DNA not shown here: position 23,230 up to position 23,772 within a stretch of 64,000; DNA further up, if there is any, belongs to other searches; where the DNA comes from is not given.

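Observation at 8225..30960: About 22 kb AT-rich accessory/defence island with every cargo gene on the minus strand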

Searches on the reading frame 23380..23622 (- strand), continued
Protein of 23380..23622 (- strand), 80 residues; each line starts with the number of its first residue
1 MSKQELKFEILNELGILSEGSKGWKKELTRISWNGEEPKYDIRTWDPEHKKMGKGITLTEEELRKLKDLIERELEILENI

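Call 90: find_homologous_proteins(query=window:23380-23622:-, max_evalue=0.001)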
Query window:23380-23622:- (80 aa): 941 proteins with E <= 0.001 among 943 candidates; the best 120 are listed.
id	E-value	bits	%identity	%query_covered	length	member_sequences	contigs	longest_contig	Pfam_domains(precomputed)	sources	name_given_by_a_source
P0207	6.1e-43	162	98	100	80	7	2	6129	PF02229.23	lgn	-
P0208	1.0e-37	145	87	99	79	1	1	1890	PF02229.23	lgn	-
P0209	1.2e-37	145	85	98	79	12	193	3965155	PF02229.23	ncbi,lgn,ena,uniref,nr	ncbi:YdbC family protein [uncultured Fusobacterium sp.]|uniref:YdbC family protein n=1 Tax=unculture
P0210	3.3e-37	144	85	98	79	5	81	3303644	PF02229.23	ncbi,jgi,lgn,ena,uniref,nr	ncbi:YdbC family protein [Fusobacterium varium]|uniref:Transcriptional coactivator p15 (PC4) C-termi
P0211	3.5e-37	144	88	98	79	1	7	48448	PF02229.23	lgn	-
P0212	4.3e-37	143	87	98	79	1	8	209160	PF02229.23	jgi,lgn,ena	jgi:hypothetical protein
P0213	5.1e-37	143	87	98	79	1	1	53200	PF02229.23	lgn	-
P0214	7.5e-37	143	86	99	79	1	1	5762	PF02229.23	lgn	-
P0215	1.1e-36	142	85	99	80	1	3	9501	PF02229.23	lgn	-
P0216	1.1e-36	142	87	98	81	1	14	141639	PF02229.23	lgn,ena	-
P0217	1.2e-36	142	86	98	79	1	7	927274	PF02229.23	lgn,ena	-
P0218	1.7e-36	142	85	99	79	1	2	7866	PF02229.23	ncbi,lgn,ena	-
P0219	5.4e-36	140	82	98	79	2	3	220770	PF02229.23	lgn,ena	-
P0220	6.5e-36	140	86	98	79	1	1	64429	PF02229.23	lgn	-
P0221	7.1e-36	140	84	99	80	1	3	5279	PF02229.23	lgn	-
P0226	8.6e-34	133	83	98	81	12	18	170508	PF02229.23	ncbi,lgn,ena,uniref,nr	ncbi:hypothetical protein I6E17_03290 [Fusobacterium perfoetens]|uniref:YdbC family protein n=1 Tax=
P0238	2.9e-30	122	71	96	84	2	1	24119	PF02229.23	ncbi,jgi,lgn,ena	-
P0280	2.9e-28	115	71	99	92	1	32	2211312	PF02229.23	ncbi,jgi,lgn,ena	ncbi:hypothetical protein KSU05_06215 [Fusobacterium nucleatum]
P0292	7.5e-28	114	65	98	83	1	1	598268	PF02229.23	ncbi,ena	-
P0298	1.1e-27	113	64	94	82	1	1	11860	PF02229.23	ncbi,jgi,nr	ncbi:MAG: hypothetical protein LBR77_11610 [Lachnospiraceae bacterium]|jgi:hypothetical protein|nr:h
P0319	7.0e-27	111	64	94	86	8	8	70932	PF02229.23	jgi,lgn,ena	jgi:hypothetical protein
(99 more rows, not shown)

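Call 91: find_encoding_contigs(protein=P0210, flank=6000, max_places=3)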
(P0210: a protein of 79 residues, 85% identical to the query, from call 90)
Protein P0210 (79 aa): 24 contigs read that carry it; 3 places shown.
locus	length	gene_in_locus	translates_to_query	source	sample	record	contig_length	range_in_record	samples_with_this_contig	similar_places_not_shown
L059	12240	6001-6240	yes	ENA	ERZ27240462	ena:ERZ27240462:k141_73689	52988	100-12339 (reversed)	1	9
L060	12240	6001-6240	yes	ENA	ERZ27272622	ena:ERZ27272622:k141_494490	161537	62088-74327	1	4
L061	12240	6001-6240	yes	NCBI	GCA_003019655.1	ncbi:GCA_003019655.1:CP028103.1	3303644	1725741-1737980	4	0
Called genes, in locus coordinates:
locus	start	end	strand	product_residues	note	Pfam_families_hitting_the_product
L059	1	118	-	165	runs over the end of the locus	PF04986:Y2_Tnp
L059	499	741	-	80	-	PF14319:Zn_Tnp_IS91 (weak)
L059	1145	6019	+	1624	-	PF01443:Viral_helicase1 (faint), PF13086:AAA_11 (weak), PF13245:AAA_19, PF13604:AAA_30, PF20720:nSTAND3 (weak), PF13087:AAA_12, PF04480:DUF559, PF18741:MTES_1575, +1 more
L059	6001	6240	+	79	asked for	PF02229:PC4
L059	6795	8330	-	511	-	PF01235:Na_Ala_symp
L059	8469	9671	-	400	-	PF01053:Cys_Met_Meta_PP, PF00155:Aminotran_1_2, PF00266:Aminotran_5 (weak)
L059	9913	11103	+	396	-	PF01053:Cys_Met_Meta_PP, PF06838:Met_gamma_lyase (faint), PF00155:Aminotran_1_2 (weak), PF00266:Aminotran_5 (weak)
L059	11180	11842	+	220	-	PF03483:B3_4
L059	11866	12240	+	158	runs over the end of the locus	?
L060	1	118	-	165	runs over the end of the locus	PF04986:Y2_Tnp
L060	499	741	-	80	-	PF14319:Zn_Tnp_IS91 (weak)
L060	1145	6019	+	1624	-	PF01443:Viral_helicase1 (faint), PF13086:AAA_11 (weak), PF13245:AAA_19, PF13604:AAA_30, PF20720:nSTAND3 (weak), PF13087:AAA_12, PF04480:DUF559, PF18741:MTES_1575, +1 more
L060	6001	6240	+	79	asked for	PF02229:PC4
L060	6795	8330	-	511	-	PF01235:Na_Ala_symp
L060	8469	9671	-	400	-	PF01053:Cys_Met_Meta_PP, PF00155:Aminotran_1_2, PF00266:Aminotran_5 (weak)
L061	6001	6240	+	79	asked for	PF02229:PC4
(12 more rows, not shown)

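Call 92: find_encoding_contigs(protein=P0226, flank=6000, max_places=2)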
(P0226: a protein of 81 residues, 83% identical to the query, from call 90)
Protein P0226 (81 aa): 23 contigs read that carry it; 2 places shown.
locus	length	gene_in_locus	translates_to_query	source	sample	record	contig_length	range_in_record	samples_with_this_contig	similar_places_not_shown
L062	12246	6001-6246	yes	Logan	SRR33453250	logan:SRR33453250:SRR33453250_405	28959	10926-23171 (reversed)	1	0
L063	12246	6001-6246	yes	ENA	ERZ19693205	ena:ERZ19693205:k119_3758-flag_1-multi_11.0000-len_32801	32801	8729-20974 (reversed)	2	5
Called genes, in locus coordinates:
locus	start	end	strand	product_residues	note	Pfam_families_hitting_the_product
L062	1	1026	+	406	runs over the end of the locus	PF00926:DHBP_synthase, PF00925:GTP_cyclohydro2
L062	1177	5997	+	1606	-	PF13086:AAA_11, PF13245:AAA_19 (weak), PF13604:AAA_30 (weak), PF20720:nSTAND3 (weak), PF13086:AAA_11 (weak), PF13087:AAA_12, PF04480:DUF559 (weak), PF18741:MTES_1575, +1 more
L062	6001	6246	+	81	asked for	PF02229:PC4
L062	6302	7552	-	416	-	PF00464:SHMT, PF00155:Aminotran_1_2, PF01041:DegT_DnrJ_EryC1 (weak)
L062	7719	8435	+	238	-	PF02146:SIR2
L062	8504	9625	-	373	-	PF02771:Acyl-CoA_dh_N, PF02770:Acyl-CoA_dh_M, PF00441:Acyl-CoA_dh_1, PF22924:ACOX_C_alpha1 (weak), PF08028:Acyl-CoA_dh_2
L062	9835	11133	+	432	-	PF01743:PolyA_pol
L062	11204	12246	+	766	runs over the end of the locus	PF01734:Patatin, PF19143:Omp85_2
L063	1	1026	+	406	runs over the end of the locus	PF00926:DHBP_synthase, PF00925:GTP_cyclohydro2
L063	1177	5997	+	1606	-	PF13086:AAA_11, PF13245:AAA_19 (weak), PF13604:AAA_30 (weak), PF20720:nSTAND3 (weak), PF13086:AAA_11 (weak), PF13087:AAA_12, PF04480:DUF559 (weak), PF18741:MTES_1575, +1 more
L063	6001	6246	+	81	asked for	PF02229:PC4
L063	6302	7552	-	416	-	PF00464:SHMT, PF00155:Aminotran_1_2, PF01041:DegT_DnrJ_EryC1 (weak)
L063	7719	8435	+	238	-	PF02146:SIR2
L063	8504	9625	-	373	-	PF02771:Acyl-CoA_dh_N, PF02770:Acyl-CoA_dh_M, PF00441:Acyl-CoA_dh_1, PF22924:ACOX_C_alpha1 (weak), PF08028:Acyl-CoA_dh_2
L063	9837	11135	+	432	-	PF01743:PolyA_pol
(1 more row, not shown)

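Call 93: find_encoding_contigs(protein=P0280, flank=6000, max_places=2)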
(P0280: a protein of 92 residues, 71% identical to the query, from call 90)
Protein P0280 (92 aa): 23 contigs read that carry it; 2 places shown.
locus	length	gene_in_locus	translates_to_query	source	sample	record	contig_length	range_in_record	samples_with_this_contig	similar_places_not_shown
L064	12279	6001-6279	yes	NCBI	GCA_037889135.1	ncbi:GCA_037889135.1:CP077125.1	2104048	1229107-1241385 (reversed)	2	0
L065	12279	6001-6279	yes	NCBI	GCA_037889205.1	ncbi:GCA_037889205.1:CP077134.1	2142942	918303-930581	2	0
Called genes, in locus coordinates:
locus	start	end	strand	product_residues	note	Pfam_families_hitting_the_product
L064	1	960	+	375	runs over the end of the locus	PF03704:BTAD (weak)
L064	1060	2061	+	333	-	PF05201:GlutR_N, PF01488:Shikimate_DH, PF03807:F420_oxidored (weak)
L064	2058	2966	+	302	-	PF01379:Porphobil_deam, PF03900:Porphobil_deamC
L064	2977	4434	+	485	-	PF00590:TP_methylase, PF02602:HEM4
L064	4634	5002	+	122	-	PF04383:KilA-N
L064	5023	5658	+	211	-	PF13489:Methyltransf_23 (weak), PF13847:Methyltransf_31 (weak), PF08241:Methyltransf_11, PF08242:Methyltransf_12 (weak), PF13649:Methyltransf_25 (weak)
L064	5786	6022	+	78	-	-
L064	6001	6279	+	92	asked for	PF02229:PC4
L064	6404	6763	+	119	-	-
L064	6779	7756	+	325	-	PF07661:MORN_2 (faint)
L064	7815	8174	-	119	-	PF07087:DUF1353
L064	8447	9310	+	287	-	PF01509:TruB_N, PF16198:TruB_C_2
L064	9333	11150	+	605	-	PF00009:GTP_EFTU, PF01926:MMR_HSR1 (weak), PF22042:EF-G_D2, PF03144:GTP_EFTU_D2, PF00679:EFG_C, PF21018:BipA_C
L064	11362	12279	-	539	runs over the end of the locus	PF00118:Cpn60_TCP1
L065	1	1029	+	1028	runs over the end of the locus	PF04851:ResIII, PF00270:DEAD (faint), PF19778:RE_endonuc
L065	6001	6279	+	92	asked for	PF02229:PC4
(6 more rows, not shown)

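Call 94: find_encoding_contigs(protein=P0238, flank=6000, max_places=2)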
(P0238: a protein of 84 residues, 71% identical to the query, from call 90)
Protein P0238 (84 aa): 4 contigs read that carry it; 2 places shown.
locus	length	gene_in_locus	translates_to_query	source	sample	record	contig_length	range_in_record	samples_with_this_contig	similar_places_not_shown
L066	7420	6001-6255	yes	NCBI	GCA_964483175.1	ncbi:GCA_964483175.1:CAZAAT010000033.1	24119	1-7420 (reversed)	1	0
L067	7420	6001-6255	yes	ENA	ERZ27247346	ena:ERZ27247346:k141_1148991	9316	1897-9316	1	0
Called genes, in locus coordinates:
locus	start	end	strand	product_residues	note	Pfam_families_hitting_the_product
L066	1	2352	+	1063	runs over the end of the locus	PF04313:HSDR_N, PF04851:ResIII, PF18766:SWI2_SNF2, PF22679:T1R_D3-like, PF11867:T1RH-like_C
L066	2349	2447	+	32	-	-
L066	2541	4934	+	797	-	PF02810:SEC-C (weak)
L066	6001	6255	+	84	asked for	PF02229:PC4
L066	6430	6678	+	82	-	PF04014:MazE_antitoxin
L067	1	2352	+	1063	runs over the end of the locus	PF04313:HSDR_N, PF04851:ResIII, PF18766:SWI2_SNF2, PF22679:T1R_D3-like, PF11867:T1RH-like_C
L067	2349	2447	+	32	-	-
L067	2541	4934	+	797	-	PF02810:SEC-C (weak)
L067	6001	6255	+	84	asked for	PF02229:PC4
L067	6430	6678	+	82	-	PF04014:MazE_antitoxin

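Call 95: find_encoding_contigs(protein=P0292, flank=6000, max_places=2)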
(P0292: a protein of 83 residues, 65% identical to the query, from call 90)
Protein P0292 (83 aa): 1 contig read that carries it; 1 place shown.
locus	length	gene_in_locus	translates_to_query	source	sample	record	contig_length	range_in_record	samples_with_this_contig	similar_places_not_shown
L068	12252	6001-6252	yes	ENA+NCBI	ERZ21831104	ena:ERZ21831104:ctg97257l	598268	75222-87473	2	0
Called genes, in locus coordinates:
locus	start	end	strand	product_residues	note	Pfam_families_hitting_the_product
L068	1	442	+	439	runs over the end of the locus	PF13102:Phage_int_SAM_5 (weak), PF14659:Phage_int_SAM_3, PF00589:Phage_integrase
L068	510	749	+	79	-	-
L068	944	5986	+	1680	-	PF00580:UvrD-helicase (weak), PF13086:AAA_11, PF13245:AAA_19 (weak), PF13604:AAA_30 (weak), PF13086:AAA_11 (weak), PF13087:AAA_12, PF04480:DUF559 (weak), PF18741:MTES_1575, +1 more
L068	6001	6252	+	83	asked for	PF02229:PC4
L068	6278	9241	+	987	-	-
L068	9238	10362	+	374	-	-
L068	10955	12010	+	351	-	PF01939:NucS_C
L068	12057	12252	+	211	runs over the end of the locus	PF13643:DUF4145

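Call 96: find_encoding_contigs(protein=P0298, flank=6000, max_places=2)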
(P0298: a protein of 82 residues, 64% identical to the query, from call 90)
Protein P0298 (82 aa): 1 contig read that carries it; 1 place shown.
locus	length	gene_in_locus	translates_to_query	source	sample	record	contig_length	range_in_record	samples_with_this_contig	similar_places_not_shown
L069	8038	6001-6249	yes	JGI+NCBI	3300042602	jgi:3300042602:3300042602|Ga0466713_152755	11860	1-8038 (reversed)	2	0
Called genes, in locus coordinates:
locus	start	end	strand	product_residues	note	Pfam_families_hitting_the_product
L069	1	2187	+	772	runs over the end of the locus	PF12679:ABC2_membrane_2, PF12730:ABC2_membrane_4 (weak), PF13346:ABC2_membrane_5, PF09822:ABC_transp_aux (faint)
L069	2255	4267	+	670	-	PF14238:DUF4340 (weak)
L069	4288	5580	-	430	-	PF13173:AAA_14, PF13635:DUF4143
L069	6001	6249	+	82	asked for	PF02229:PC4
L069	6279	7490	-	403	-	PF13173:AAA_14, PF13635:DUF4143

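Call 97: find_encoding_contigs(protein=P0319, flank=6000, max_places=2)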
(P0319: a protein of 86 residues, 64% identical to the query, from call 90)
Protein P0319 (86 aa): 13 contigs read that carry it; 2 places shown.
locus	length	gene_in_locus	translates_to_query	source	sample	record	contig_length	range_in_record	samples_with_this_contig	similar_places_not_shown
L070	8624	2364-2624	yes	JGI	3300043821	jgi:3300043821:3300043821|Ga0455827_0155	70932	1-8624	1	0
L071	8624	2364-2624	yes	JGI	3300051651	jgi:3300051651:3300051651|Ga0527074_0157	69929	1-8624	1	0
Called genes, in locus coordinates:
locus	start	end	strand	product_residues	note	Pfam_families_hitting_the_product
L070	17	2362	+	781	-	-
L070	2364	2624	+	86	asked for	PF02229:PC4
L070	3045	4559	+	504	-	-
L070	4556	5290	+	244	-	PF01695:IstB_IS21, PF00308:Bac_DnaA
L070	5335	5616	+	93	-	-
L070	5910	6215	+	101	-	PF04221:RelB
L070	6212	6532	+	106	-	PF05016:ParE_toxin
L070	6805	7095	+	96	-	PF04221:RelB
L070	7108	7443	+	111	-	PF05016:ParE_toxin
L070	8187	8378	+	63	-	PF07927:HicA_toxin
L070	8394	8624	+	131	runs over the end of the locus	PF15919:HicB_lk_antitox, PF15970:HicB-like_2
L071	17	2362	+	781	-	PF13086:AAA_11, PF13087:AAA_12, PF04480:DUF559, PF18741:MTES_1575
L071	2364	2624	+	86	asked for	PF02229:PC4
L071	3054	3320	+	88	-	-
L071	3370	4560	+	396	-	PF22483:Mu-transpos_C_2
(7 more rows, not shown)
